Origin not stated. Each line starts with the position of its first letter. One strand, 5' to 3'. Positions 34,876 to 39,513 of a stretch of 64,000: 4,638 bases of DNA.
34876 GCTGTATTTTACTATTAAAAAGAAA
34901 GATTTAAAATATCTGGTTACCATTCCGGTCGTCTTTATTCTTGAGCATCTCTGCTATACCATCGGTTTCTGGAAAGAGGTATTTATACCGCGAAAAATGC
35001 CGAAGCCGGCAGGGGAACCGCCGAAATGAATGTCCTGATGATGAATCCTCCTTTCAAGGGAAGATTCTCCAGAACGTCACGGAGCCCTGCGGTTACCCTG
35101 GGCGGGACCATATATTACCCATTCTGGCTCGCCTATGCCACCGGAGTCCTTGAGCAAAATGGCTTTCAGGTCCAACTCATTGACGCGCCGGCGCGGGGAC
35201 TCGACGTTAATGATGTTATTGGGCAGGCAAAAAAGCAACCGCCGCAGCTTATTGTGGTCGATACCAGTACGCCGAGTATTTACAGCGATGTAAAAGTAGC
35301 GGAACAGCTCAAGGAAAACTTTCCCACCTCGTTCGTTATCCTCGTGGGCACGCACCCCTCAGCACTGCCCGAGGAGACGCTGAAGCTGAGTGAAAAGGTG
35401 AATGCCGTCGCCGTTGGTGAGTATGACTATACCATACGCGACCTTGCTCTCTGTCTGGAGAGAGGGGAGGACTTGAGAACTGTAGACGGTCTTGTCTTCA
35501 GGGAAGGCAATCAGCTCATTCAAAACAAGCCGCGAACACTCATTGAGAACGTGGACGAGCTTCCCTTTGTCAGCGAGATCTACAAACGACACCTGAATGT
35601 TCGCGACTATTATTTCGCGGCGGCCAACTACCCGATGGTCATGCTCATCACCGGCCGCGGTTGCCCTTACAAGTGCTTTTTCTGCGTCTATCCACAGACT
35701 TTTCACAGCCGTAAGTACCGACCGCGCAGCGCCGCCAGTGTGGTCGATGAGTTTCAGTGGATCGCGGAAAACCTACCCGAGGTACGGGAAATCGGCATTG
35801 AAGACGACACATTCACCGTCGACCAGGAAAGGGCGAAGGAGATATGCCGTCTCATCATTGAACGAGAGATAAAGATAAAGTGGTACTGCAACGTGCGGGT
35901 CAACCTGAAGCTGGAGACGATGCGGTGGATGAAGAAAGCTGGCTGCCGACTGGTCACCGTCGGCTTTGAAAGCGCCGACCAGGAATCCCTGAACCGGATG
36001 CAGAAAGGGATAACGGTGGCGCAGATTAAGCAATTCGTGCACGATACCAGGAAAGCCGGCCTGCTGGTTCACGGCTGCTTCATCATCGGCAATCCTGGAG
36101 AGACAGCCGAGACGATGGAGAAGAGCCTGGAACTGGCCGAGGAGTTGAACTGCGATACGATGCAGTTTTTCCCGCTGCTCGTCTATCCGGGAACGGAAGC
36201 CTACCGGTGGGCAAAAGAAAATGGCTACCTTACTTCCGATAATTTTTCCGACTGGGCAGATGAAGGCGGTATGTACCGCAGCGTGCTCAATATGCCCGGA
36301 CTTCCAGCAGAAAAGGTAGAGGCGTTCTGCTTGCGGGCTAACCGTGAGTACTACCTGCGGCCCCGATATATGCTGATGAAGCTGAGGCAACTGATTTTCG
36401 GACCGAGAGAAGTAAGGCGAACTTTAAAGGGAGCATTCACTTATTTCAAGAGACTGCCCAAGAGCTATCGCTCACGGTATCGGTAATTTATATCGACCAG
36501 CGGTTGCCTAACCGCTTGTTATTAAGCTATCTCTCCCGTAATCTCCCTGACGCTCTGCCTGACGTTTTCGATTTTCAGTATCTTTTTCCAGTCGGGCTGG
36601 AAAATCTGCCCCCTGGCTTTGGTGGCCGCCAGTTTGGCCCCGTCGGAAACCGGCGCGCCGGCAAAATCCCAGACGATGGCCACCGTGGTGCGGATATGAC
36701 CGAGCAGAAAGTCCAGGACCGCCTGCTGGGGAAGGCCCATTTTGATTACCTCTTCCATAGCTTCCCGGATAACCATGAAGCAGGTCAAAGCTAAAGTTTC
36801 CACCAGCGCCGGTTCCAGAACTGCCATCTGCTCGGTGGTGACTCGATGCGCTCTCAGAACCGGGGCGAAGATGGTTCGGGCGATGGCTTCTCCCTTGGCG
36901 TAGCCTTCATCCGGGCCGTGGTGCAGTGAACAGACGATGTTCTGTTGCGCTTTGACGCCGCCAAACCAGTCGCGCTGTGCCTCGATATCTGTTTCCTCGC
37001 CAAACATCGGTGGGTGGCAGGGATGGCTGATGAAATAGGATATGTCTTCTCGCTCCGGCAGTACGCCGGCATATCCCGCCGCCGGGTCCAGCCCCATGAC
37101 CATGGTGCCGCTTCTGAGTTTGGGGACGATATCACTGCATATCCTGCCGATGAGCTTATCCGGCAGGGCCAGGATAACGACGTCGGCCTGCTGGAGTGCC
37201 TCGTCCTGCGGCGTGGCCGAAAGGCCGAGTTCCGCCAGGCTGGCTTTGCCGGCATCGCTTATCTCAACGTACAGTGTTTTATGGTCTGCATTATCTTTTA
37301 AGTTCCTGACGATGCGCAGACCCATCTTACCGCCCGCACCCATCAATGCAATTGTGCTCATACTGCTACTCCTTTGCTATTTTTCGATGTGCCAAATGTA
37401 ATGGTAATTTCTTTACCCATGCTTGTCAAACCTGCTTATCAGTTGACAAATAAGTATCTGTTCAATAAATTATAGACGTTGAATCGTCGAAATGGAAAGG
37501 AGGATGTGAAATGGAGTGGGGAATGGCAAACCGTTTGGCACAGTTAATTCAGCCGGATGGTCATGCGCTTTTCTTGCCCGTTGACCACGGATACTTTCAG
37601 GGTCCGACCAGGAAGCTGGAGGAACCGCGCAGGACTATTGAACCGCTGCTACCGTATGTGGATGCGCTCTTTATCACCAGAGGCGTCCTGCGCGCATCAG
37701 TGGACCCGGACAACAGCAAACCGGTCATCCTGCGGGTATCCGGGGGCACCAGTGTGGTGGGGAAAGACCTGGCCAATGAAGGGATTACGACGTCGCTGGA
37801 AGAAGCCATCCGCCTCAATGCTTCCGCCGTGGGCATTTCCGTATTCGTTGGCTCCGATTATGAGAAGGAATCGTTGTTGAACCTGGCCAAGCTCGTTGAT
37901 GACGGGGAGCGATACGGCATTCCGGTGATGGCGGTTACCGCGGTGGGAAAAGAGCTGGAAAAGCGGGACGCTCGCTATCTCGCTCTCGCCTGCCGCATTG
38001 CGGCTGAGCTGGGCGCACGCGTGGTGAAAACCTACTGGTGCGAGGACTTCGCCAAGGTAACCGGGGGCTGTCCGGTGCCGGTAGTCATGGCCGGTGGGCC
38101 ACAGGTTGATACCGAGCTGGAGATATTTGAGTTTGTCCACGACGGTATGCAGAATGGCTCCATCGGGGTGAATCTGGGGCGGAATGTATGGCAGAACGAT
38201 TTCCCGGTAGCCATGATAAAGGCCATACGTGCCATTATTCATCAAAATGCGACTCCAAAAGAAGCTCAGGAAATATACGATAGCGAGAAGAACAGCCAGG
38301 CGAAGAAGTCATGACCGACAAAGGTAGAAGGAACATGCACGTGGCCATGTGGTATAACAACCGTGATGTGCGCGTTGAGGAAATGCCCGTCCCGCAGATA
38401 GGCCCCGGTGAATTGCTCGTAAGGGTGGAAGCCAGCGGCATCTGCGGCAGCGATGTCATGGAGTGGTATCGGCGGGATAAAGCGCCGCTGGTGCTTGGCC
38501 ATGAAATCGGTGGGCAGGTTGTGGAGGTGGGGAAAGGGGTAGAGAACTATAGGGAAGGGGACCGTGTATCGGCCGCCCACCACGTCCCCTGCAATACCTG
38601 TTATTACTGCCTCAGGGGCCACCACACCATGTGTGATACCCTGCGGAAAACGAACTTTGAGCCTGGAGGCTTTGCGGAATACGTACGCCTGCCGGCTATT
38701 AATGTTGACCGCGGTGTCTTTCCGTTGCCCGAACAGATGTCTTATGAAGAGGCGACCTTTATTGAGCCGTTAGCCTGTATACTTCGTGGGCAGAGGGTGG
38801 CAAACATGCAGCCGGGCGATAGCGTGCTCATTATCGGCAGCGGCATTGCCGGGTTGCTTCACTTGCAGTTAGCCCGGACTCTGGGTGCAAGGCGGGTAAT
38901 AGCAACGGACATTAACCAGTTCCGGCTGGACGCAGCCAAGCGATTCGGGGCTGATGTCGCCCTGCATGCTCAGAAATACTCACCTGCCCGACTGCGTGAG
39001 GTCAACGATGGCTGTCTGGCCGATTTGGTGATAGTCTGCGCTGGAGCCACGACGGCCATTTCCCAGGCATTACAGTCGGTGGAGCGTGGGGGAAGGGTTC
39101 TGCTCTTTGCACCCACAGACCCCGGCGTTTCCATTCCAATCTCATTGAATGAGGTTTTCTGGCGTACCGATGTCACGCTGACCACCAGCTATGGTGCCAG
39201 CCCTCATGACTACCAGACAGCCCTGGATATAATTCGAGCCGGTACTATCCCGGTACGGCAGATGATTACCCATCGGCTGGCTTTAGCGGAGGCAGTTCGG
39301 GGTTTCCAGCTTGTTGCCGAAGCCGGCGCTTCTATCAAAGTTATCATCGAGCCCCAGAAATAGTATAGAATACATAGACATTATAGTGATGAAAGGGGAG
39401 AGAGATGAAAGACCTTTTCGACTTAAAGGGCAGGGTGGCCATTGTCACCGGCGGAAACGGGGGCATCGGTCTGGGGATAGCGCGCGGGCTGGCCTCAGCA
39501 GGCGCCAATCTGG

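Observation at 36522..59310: ~23-kb oxidoreductase-dense catabolic island with no kinase and no dedicated regulator visible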

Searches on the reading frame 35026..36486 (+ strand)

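Call 5: search_protein_families(library=pfam, proteins=[window:35026-36486:+])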
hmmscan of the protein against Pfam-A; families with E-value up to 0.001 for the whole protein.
window:35026-36486:+ (486 aa): 2 families
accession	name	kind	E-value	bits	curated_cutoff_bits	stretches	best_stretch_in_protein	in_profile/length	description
PF04055.27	Radical_SAM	-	6.2e-24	85.5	29.5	1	208-371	2-166/166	Radical SAM superfamily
PF02310.24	B12-binding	-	3.5e-13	49.9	32.1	1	27-140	9-120/121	B12 binding domain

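Call 8: search_protein_families(library=ncbifam, proteins=[window:35026-36486:+], max_evalue=0.00001)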
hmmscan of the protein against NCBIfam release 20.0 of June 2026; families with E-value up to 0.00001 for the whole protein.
window:35026-36486:+ (486 aa): 27 families (the best 25 are shown)
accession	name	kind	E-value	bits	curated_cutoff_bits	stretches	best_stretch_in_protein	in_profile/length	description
TIGR03471.1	HpnJ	equivalog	3.7e-123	411.9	577.6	1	17-477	19-467/472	hopanoid biosynthesis associated radical SAM protein HpnJ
TIGR02026.1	BchE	equivalog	5.2e-49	167.4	481.35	1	29-448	19-432/497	magnesium-protoporphyrin IX monomethyl ester anaerobic oxidative cyclase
TIGR04479.1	bcpD_PhpK_rSAM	subfamily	4.7e-42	144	600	1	135-381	182-416/504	PhpK family radical SAM P-methyltransferase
TIGR04072.2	rSAM_ladder_B12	equivalog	1e-34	120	360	1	31-405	17-381/443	lipid biosynthesis B12-binding/radical SAM protein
NF038361.1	rSAM_Sden_1168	equivalog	3.8e-32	111.6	575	1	91-443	160-520/560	Sden_1168 family B12-binding radical SAM P-methyltransferase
TIGR03975.1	rSAM_ocin_1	subfamily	2.2e-31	109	281.85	1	62-372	118-428/606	RiPP maturation radical SAM C-methyltransferase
NF050148.1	rSAM_ApyD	equivalog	4.9e-30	104.5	750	1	73-394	75-391/645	RiPP biosynthesis radical SAM protein ApyD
TIGR04367.1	HpnR_B12_rSAM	equivalog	5.8e-30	104.3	650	1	34-406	24-381/490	hopanoid C-3 methylase HpnR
TIGR04385.1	B12_rSAM_cofa1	equivalog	1.4e-26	93.8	450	1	95-374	93-364/438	B12 lower ligand biosynthesis radical SAM protein BzaD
NF033070.1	rSAM_AprD4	equivalog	5e-26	91.6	500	1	191-405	182-399/456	AprD4 family radical SAM diol-dehydratase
TIGR04295.1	B12_rSAM_oligo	hypoth_equivalog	1e-24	87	400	1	30-394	23-382/422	TIGR04295 family B12-binding domain-containing radical SAM protein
TIGR04014.1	B12_SAM_MJ_0865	equivalog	9.5e-24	84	360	1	36-379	15-341/434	methyl-coenzyme M reductase glutamine C-methyltransferase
TIGR04013.1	B12_SAM_MJ_1487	hypoth_equivalog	1e-23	83.8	251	2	68-249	38-196/382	TIGR04013 family B12-binding domain/radical SAM domain-containing protein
NF033712.0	B12_rSAM_KedN5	subfamily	2.1e-23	82.4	700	1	90-403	80-398/624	KedN5 family methylcobalamin-dependent radical SAM C-methyltransferase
TIGR04190.1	B12_SAM_Ta0216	equivalog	8.8e-19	67.5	500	1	31-401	36-431/554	TIGR04190 family B12-binding domain/radical SAM domain protein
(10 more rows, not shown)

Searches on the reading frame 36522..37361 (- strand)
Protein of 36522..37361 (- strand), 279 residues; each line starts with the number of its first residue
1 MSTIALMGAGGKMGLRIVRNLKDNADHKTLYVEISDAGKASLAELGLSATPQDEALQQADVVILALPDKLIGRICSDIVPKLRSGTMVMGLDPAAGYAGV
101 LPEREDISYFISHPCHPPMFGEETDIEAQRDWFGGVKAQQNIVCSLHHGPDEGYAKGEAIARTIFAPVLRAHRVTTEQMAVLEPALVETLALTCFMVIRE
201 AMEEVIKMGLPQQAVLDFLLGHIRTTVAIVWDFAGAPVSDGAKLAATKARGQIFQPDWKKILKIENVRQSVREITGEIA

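Call 3: search_protein_families(library=pfam, proteins=[window:36522-37361:-])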
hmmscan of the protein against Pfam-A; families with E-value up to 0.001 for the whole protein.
window:36522-37361:- (279 aa): 5 families
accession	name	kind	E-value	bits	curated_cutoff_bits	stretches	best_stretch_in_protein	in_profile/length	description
PF16896.10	PGDH_C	-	4e-53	180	25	1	122-275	2-155/155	Phosphogluconate dehydrogenase (decarboxylating) C-term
PF07991.19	KARI_N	-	1.3e-05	25.3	20.6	1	3-89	6-92/165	Acetohydroxy acid isomeroreductase, NADPH-binding domain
PF02153.23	PDH_N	-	2.9e-05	24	26.5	1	19-89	3-76/154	Prephenate dehydrogenase, nucleotide-binding domain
PF03807.23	F420_oxidored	-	0.00014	22.8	21.6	1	4-88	2-88/94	NADP oxidoreductase coenzyme F420-dependent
PF03446.21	NAD_binding_2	-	0.00034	21.1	21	0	4-89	2-90/161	NAD binding domain of 6-phosphogluconate dehydrogenase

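Call 6: search_protein_families(library=ncbifam, proteins=[window:36522-37361:-], max_evalue=1e-10)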
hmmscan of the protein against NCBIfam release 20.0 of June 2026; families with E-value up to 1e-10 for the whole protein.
window:36522-37361:- (279 aa): 0 families

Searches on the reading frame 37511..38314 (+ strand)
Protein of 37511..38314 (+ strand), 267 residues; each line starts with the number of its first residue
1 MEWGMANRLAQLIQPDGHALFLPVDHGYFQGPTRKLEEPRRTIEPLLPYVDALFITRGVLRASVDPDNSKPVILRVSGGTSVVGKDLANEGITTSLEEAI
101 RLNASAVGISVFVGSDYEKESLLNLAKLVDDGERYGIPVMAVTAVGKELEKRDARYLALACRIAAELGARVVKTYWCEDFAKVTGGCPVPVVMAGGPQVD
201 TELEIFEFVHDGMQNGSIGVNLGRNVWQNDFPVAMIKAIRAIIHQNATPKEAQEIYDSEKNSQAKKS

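Call 3: search_protein_families(library=pfam, proteins=[window:37511-38314:+])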
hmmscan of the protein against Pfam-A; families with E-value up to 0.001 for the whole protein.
window:37511-38314:+ (267 aa): 1 family
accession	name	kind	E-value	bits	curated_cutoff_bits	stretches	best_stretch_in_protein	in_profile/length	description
PF01791.15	DeoC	-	2.7e-25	89.8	23.8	1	21-228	3-228/229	DeoC/LacD family aldolase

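Call 6: search_protein_families(library=ncbifam, proteins=[window:37511-38314:+], max_evalue=1e-10)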
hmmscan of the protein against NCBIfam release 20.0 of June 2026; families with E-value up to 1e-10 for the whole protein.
window:37511-38314:+ (267 aa): 7 families
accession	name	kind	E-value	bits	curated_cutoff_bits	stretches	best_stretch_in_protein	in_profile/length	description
NF006081.0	PRK08227.1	equivalog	2.7e-108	361.7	297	1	1-261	32-291/291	3-hydroxy-5-phosphonooxypentane-2,4-dione thiolase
NF005556.0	PRK07226.1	subfamily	3.6e-58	197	241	1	2-256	3-264/267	2-amino-3,7-dideoxy-D-threo-hept-6-ulosonate synthase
TIGR01949.1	ADH_synth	equivalog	4.6e-55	187.1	299.45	1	4-252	2-253/255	2-amino-3,7-dideoxy-D-threo-hept-6-ulosonate synthase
NF040816.1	Fbpase1_Arch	equivalog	5.5e-41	140.8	430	1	4-254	7-268/271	class I fructose-bisphosphate aldolase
NF041223.1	BagB_FevI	exception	1.1e-29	103.4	500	1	4-245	8-256/257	bagremycin/ferroverdin biosynthesis DhnA-type aldolase BagB/FevI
NF006704.0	PRK09250.1-1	equivalog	3.2e-17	62.4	277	1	16-174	37-208/308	class I fructose-bisphosphate aldolase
NF005321.0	PRK06852.1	equivalog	4.9e-14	52.1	420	1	95-259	130-307/308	aldolase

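Call 43: search_solved_structures(query=window:37511-38314:+, max_evalue=1e-10, show_alignments=1)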
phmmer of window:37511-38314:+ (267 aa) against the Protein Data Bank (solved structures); distinct sequences matched with E-value up to 1e-10: 7.
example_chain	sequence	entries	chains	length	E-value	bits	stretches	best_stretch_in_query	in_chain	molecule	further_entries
3gkf_O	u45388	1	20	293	4.3e-76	259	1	1-260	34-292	Aldolase lsrF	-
3glc_A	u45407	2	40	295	4.4e-76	259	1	1-260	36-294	Aldolase lsrF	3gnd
4p2v_A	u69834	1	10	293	2.9e-75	256.3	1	1-260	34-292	Uncharacterized aldolase LsrF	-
2qjg_A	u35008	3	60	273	8.4e-43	149.9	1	18-253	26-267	Putative aldolase MJ0400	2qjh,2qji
1w8s_A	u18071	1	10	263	1e-25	93.9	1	10-244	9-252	FRUCTOSE-BISPHOSPHATE ALDOLASE CLASS I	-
1ojx_A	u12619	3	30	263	1.1e-25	93.8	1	10-244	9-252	FRUCTOSE-BISPHOSPHATE ALDOLASE CLASS I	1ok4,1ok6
2yce_A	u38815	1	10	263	2.9e-25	92.4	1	10-244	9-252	FRUCTOSE-BISPHOSPHATE ALDOLASE CLASS 1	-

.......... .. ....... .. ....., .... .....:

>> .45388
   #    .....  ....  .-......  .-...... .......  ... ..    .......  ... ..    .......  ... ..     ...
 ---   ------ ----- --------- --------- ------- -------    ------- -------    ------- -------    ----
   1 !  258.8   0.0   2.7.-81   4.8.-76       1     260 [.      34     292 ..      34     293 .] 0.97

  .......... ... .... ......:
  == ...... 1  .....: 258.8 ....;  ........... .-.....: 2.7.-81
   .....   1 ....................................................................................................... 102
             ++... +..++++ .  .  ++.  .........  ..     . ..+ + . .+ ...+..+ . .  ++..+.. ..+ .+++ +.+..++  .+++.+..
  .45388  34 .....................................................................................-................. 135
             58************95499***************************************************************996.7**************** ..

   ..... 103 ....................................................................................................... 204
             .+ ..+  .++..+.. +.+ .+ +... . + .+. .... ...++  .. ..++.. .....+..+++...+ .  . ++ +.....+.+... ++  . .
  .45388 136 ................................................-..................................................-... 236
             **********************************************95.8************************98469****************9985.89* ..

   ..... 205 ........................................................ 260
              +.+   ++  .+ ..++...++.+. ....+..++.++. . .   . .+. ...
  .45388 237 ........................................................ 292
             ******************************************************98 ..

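Call 56: find_related_loci(query=window:37511-38314:+, collection=metagenome_contigs, flank=10000)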
Query window:37511-38314:+ (267 aa) in metagenome_contigs; peptide patterns used: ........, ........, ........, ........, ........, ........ (x = any residue, [..] = any of these).
600 stretches matched a pattern (row limit reached: there are more); 539 encode a relative of the query (tblastn E <= 1e-3); the best 80 are kept; 80 distinct loci.
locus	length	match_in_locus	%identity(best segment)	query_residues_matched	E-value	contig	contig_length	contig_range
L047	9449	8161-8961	96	1-267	6e-178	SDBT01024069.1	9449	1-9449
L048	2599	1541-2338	93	1-266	0e+0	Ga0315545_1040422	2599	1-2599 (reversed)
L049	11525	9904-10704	93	1-267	5e-172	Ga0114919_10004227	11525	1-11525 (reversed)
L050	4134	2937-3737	90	1-267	7e-173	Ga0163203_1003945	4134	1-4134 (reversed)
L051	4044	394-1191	91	1-266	3e-173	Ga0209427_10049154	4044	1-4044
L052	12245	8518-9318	89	1-267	2e-166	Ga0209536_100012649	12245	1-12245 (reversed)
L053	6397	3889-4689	88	1-267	5e-167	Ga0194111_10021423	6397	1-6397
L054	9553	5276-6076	88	1-267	2e-165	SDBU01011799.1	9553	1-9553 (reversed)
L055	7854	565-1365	87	1-267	7e-165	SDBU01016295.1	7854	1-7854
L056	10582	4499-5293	88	1-265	8e-165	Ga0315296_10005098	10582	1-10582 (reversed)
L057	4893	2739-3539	88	1-267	1e-167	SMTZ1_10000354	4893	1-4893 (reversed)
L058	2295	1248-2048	87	1-267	3e-176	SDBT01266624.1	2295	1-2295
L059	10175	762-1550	89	1-263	2e-164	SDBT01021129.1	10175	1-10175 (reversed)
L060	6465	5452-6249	87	1-266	9e-165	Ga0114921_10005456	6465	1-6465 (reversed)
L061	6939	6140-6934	88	1-265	1e-164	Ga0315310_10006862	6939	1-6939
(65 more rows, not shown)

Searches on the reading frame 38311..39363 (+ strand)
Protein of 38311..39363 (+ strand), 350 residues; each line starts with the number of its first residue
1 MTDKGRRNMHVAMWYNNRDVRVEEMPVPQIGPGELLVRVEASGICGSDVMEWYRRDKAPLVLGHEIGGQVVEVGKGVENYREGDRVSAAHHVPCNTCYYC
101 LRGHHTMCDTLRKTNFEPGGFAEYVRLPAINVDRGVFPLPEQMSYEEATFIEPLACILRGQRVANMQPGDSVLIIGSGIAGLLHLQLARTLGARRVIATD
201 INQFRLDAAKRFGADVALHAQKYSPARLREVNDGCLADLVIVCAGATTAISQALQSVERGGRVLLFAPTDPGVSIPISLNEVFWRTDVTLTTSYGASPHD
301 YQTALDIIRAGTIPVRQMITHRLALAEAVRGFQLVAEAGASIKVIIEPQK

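Call 3: search_protein_families(library=pfam, proteins=[window:38311-39363:+])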
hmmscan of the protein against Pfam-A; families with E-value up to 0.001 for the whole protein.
window:38311-39363:+ (350 aa): 4 families
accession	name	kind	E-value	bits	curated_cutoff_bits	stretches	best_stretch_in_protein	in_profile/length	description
PF08240.17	ADH_N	-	3.1e-28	98.5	23.5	1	31-131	1-98/104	Alcohol dehydrogenase GroES-like domain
PF00107.32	ADH_zinc_N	-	1.9e-22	80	31.8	1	181-308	3-127/129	Zinc-binding dehydrogenase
PF16912.11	Glu_dehyd_C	-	3.7e-08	33.5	34.9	1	160-347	23-210/211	Glucose dehydrogenase C-terminus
PF01262.27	AlaDh_PNT_C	-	3.5e-05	23.8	23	1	166-229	26-87/214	Alanine dehydrogenase/PNT, C-terminal domain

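Call 6: search_protein_families(library=ncbifam, proteins=[window:38311-39363:+], max_evalue=1e-10)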
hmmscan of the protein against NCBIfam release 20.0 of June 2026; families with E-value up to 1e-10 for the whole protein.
window:38311-39363:+ (350 aa): 20 families
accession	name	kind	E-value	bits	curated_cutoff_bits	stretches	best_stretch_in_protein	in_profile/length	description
NF003808.0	PRK05396.1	equivalog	8.5e-59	199.1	380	1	19-347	12-339/341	L-threonine 3-dehydrogenase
TIGR00692.1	tdh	equivalog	4e-58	197.1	458.35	1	20-346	11-338/340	L-threonine 3-dehydrogenase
NF041097.1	keto_inos_dh_IolM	equivalog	1.7e-55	188.2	450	1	5-345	25-387/389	scyllo-inosose 3-dehydrogenase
NF010344.0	PRK13771.1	subfamily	1.2e-46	159.2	349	1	16-348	9-333/334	putative alcohol dehydrogenase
NF007642.0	PRK10309.1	equivalog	1.8e-43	149.1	550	1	15-291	7-284/347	galactitol-1-phosphate 5-dehydrogenase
NF041172.1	AcrlCoa_red_Thmprot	equivalog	2.2e-42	145.2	500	1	17-347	10-333/334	acryloyl-CoA reductase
TIGR03366.1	HpnZ_proposed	hypoth_equivalog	7.9e-41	140.3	328.1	1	28-327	1-314/315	putative phosphonate catabolism associated alcohol dehydrogenase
TIGR03989.1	Rxyl_3153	subfamily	2.4e-39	135.7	440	2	162-346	180-368/370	NDMA-dependent alcohol dehydrogenase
NF007489.0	PRK10083.1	equivalog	1.6e-37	129.2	376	1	18-344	10-333/339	Zn-dependent oxidoreductase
TIGR03451.1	mycoS_dep_FDH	equivalog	1.2e-35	123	512.9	2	164-336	172-347/358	S-(hydroxymethyl)mycothiol dehydrogenase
NF006940.0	PRK09422.1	equivalog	5.4e-35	120.9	344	1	10-266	2-259/338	alcohol dehydrogenase AdhP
NF007375.0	PRK09880.1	equivalog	2.7e-31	108.6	469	1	15-338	11-333/344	L-idonate 5-dehydrogenase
TIGR03201.1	dearomat_had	equivalog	3.4e-30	105.3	338.65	1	20-322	11-324/349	6-hydroxycyclohex-1-ene-1-carbonyl-CoA dehydrogenase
TIGR02818.1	adh_III_F_hyde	equivalog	9.3e-30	103.9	543.95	2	13-115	7-112/368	S-(hydroxymethyl)glutathione dehydrogenase/class III alcohol dehydrogenase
NF047908.1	AldhRedAhr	equivalog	2.4e-26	92.4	470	1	19-308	15-298/335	NADPH-dependent aldehyde reductase Ahr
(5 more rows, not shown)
